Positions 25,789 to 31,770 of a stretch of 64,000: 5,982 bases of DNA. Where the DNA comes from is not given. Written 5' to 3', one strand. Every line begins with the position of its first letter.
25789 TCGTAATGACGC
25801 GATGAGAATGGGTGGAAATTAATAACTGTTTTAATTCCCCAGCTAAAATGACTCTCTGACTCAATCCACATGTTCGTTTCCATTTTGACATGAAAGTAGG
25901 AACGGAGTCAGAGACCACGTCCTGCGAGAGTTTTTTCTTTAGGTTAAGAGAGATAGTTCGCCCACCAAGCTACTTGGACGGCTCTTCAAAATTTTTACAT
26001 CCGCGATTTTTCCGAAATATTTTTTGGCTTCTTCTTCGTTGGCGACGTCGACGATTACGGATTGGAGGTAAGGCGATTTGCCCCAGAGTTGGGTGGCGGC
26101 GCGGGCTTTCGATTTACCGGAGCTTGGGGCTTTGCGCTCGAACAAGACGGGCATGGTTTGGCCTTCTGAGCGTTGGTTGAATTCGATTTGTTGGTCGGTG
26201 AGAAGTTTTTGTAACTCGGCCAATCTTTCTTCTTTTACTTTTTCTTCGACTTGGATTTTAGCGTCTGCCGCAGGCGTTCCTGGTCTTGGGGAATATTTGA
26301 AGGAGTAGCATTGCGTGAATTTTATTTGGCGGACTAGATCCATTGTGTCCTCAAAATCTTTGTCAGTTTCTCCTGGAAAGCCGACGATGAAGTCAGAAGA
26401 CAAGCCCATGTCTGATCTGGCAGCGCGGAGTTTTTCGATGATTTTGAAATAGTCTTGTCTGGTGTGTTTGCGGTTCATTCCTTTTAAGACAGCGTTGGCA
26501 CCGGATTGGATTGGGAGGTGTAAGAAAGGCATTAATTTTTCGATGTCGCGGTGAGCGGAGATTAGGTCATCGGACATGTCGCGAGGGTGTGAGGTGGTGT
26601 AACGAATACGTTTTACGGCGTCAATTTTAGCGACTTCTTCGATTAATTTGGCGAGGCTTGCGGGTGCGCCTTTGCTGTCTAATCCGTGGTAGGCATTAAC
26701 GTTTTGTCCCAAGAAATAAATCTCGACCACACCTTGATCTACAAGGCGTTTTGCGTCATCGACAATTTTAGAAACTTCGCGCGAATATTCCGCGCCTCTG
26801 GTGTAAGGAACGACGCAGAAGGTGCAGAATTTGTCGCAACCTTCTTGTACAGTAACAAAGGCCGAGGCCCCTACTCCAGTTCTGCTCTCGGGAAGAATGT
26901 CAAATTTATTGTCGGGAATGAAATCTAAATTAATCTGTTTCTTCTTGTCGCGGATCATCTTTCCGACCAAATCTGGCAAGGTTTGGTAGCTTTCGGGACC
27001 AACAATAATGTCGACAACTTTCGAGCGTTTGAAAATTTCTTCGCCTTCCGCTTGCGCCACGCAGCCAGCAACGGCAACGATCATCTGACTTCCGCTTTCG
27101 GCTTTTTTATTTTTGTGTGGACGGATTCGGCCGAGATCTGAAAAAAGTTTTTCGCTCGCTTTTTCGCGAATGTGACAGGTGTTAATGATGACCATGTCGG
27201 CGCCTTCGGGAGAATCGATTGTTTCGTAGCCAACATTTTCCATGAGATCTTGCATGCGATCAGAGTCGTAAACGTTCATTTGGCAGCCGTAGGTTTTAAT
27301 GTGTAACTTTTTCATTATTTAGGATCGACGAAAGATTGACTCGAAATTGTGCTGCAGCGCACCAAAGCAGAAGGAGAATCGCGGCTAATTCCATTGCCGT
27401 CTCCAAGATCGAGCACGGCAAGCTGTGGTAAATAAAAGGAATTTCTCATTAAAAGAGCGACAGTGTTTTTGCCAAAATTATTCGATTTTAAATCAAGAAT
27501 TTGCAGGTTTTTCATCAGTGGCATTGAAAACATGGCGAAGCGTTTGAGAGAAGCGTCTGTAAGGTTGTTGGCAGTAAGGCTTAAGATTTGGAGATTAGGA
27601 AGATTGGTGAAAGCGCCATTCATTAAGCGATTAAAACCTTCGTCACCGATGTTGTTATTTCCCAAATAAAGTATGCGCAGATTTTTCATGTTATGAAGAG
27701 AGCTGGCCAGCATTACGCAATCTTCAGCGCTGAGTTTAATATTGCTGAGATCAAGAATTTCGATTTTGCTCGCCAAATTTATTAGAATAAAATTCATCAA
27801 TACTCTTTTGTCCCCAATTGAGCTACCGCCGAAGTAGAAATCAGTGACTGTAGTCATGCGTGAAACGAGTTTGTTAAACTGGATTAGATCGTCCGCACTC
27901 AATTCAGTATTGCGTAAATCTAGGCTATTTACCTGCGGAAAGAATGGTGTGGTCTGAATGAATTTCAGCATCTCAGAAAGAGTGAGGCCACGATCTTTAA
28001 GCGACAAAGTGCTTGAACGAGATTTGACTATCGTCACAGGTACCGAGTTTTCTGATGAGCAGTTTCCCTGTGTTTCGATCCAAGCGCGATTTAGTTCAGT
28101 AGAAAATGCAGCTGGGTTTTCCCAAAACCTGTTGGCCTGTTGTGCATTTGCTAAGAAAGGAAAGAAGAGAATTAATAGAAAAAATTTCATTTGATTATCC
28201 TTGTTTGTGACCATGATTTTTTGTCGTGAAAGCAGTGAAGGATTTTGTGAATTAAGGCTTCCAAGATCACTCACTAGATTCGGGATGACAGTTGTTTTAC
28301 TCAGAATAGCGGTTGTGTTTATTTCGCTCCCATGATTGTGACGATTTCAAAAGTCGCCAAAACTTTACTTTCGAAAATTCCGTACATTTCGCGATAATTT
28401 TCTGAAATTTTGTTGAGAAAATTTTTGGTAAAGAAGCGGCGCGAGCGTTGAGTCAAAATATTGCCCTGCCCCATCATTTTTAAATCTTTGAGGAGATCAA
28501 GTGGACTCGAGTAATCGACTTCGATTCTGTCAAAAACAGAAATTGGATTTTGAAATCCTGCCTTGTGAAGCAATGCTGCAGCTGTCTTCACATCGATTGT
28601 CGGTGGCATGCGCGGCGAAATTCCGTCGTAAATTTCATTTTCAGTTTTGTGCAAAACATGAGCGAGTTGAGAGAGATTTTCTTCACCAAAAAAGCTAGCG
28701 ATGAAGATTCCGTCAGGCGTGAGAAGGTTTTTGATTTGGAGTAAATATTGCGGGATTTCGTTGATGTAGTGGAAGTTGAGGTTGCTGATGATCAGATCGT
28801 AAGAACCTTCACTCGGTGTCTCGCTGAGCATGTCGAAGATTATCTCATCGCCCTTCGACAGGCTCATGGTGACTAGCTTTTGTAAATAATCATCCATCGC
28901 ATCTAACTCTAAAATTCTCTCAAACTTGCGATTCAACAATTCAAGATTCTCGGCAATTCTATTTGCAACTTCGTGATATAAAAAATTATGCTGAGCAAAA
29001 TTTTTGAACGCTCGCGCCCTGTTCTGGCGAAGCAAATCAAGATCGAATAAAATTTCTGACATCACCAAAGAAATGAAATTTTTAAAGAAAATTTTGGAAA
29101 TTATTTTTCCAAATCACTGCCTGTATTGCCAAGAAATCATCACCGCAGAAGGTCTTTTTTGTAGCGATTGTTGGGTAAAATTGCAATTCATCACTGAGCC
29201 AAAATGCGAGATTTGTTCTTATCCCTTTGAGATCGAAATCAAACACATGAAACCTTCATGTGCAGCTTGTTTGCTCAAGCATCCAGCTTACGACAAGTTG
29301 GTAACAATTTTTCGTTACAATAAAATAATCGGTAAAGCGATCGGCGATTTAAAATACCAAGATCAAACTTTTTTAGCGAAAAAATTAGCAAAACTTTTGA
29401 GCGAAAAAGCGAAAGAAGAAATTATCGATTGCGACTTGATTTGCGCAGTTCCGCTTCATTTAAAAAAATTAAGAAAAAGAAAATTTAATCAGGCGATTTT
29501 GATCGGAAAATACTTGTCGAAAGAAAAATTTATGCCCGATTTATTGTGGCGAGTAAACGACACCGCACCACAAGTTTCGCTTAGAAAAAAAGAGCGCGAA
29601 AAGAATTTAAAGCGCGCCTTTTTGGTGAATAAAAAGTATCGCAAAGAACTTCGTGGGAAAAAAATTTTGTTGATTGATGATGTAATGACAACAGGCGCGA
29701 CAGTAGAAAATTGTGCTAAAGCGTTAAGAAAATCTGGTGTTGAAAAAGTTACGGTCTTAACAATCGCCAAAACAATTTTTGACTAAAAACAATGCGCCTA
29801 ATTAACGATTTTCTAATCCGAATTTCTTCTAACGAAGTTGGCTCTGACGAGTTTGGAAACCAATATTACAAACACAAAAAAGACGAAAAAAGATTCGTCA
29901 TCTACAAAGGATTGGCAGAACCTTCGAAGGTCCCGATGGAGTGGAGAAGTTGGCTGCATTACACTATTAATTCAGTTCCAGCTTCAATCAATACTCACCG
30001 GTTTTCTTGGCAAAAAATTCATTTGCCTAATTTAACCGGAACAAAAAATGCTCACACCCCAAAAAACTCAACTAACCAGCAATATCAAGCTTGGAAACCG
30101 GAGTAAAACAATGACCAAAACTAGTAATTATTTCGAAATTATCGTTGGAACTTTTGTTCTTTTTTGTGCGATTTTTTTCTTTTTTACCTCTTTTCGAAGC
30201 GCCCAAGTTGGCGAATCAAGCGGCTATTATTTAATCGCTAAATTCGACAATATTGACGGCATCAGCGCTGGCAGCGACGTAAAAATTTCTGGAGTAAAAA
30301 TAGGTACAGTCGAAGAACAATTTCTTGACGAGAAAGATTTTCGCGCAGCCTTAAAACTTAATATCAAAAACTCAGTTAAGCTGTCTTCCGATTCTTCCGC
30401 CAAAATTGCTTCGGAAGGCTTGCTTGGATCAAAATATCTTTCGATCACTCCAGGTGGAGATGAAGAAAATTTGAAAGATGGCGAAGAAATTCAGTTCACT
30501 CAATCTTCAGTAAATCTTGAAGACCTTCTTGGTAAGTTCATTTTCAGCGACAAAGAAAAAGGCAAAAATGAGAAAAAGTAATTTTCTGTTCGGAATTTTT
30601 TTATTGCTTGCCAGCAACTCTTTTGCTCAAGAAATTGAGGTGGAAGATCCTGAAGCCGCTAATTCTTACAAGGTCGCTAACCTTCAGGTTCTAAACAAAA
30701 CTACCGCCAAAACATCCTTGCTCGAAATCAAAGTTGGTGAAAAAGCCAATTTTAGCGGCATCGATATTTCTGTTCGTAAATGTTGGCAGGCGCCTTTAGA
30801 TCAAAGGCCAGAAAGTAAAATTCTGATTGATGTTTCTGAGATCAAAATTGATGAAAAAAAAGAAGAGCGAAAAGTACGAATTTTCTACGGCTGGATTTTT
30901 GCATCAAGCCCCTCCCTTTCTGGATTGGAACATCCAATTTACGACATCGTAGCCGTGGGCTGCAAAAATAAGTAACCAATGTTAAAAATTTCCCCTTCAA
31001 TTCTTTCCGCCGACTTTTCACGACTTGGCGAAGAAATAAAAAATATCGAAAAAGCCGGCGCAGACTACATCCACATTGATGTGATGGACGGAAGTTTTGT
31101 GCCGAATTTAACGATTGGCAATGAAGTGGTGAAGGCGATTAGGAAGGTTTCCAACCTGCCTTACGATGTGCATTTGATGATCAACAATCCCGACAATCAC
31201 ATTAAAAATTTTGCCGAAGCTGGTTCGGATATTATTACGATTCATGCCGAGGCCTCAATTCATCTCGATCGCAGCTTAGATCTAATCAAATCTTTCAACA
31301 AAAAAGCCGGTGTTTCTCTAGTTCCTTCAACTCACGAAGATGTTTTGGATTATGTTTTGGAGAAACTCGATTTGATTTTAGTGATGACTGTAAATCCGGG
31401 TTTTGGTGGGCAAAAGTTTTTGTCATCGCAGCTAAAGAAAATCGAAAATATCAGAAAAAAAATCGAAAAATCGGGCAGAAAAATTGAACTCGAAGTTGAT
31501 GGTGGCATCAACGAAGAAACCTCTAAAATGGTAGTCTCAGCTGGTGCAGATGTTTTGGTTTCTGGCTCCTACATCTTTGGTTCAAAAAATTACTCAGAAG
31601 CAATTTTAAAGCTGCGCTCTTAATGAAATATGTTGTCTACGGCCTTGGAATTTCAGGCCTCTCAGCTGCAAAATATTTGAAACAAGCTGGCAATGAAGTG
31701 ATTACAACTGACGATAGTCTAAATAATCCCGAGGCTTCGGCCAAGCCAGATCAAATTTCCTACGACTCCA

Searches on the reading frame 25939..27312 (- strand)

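Call 45: search_protein_families(library=ncbifam, proteins=[window:25939-27312:-], max_evalue=1e-10)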
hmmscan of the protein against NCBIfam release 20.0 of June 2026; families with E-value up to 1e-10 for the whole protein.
window:25939-27312:- (457 aa): 9 families
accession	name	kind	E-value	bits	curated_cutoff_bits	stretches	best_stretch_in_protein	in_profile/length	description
TIGR01574.1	miaB-methiolase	equivalog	2.2e-144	481.7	355.3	1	2-453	1-436/437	tRNA (N6-isopentenyl adenosine(37)-C2)-methylthiotransferase MiaB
TIGR00089.1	TIGR00089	subfamily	1.1e-143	479.1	251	1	2-451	1-429/429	MiaB/RimO family radical SAM methylthiotransferase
TIGR01579.1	MiaB-like-C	equivalog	1.5e-97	327.5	357.05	1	5-396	1-384/416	tRNA (N(6)-L-threonylcarbamoyladenosine(37)-C(2))-methylthiotransferase MtaB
NF010916.0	PRK14336.1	equivalog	2.4e-83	280.2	606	1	2-453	3-412/418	tRNA (N6-isopentenyl adenosine(37)-C2)-methylthiotransferase MiaB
TIGR01125.1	TIGR01125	equivalog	4.2e-83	279.8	356.95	1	2-445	1-426/432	30S ribosomal protein S12 methylthiotransferase RimO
TIGR01578.1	MiaB-like-B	hypoth_equivalog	7.1e-77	258.9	314.7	1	2-452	1-419/421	tRNA (N(6)-L-threonylcarbamoyladenosine(37)-C(2))-methylthiotransferase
TIGR04013.1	B12_SAM_MJ_1487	hypoth_equivalog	9.4e-26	90.5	251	1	76-372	71-374/382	TIGR04013 family B12-binding domain/radical SAM domain-containing protein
TIGR04014.1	B12_SAM_MJ_0865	equivalog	8.1e-24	84.2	360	1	147-358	157-364/434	methyl-coenzyme M reductase glutamine C-methyltransferase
TIGR04479.1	bcpD_PhpK_rSAM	subfamily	2.5e-15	55.8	600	0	266-331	347-410/504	PhpK family radical SAM P-methyltransferase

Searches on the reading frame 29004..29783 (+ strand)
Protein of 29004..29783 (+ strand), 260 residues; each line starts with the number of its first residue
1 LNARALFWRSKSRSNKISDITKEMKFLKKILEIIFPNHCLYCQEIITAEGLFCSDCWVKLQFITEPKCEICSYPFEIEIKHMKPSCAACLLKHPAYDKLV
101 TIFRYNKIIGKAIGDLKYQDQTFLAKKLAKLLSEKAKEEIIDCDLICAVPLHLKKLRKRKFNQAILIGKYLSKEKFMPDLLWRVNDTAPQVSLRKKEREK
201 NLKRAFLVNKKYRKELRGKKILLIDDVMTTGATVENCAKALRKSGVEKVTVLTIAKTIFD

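Call 9: search_protein_families(library=pfam, proteins=[window:29004-29783:+], max_evalue=0.01)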
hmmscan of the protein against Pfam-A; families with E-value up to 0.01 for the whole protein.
window:29004-29783:+ (260 aa): 4 families
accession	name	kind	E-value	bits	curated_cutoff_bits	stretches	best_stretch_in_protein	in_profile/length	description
PF18912.6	DZR_2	-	4e-14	52.6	27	1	30-90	1-56/56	Double zinc ribbon domain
PF00156.33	Pribosyltran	-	4.6e-08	33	26.3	1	211-255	80-124/158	Phosphoribosyl transferase domain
PF14681.12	UPRTase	-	0.00022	21.2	27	1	197-254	99-158/206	Uracil phosphoribosyltransferase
PF15609.12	PRTase_2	-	0.0012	18.8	28.8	1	217-254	118-156/188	Phosphoribosyl transferase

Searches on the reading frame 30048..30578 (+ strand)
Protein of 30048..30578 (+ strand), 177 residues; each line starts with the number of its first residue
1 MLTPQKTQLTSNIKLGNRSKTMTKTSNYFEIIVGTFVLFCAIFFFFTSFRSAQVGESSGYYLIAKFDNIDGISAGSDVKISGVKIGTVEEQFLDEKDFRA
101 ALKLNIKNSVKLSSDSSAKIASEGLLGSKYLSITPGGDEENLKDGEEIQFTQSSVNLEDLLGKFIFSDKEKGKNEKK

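Call 9: search_protein_families(library=pfam, proteins=[window:30048-30578:+], max_evalue=0.01)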
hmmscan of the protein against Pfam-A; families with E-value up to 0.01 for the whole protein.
window:30048-30578:+ (177 aa): 1 family
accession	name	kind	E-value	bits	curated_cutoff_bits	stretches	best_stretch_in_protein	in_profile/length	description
PF02470.25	MlaD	-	7e-19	68.3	25.1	1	59-136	2-81/81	MlaD protein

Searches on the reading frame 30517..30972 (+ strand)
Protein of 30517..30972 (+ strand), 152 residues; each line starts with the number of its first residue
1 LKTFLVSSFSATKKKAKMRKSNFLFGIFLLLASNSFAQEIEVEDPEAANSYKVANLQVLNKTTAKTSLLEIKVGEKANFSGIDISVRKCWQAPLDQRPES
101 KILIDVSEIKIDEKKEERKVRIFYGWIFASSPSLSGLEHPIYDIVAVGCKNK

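Call 9: search_protein_families(library=pfam, proteins=[window:30517-30972:+], max_evalue=0.01)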
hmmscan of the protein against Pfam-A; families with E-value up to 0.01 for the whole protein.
window:30517-30972:+ (152 aa): 1 family
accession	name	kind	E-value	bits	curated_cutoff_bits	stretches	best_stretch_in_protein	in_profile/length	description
PF09923.14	DUF2155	-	8.1e-23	80.8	27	1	54-149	1-89/89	Uncharacterized protein conserved in bacteria (DUF2155)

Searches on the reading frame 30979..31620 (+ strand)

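Call 9: search_protein_families(library=pfam, proteins=[window:30979-31620:+], max_evalue=0.01)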
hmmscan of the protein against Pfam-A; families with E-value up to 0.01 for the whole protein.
window:30979-31620:+ (214 aa): 5 families
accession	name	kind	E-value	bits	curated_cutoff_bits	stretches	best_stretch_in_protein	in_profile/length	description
PF00834.25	Ribul_P_3_epim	-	4.2e-80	268.3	21.1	1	3-200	1-198/198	Ribulose-phosphate 3 epimerase family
PF01884.23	PcrB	-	3.2e-06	27.2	23.9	0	151-203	164-215/226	PcrB family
PF01729.25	QRPTase_C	-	0.0002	21.6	23.1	0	152-200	111-159/169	Quinolinate phosphoribosyl transferase, C-terminal domain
PF00215.30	OMPdecase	-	0.00026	21.4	27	1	77-210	73-219/221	Orotidine 5'-phosphate decarboxylase / HUMPS family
PF04551.19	GcpE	-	0.009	15.5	32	0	73-176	35-128/343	GcpE protein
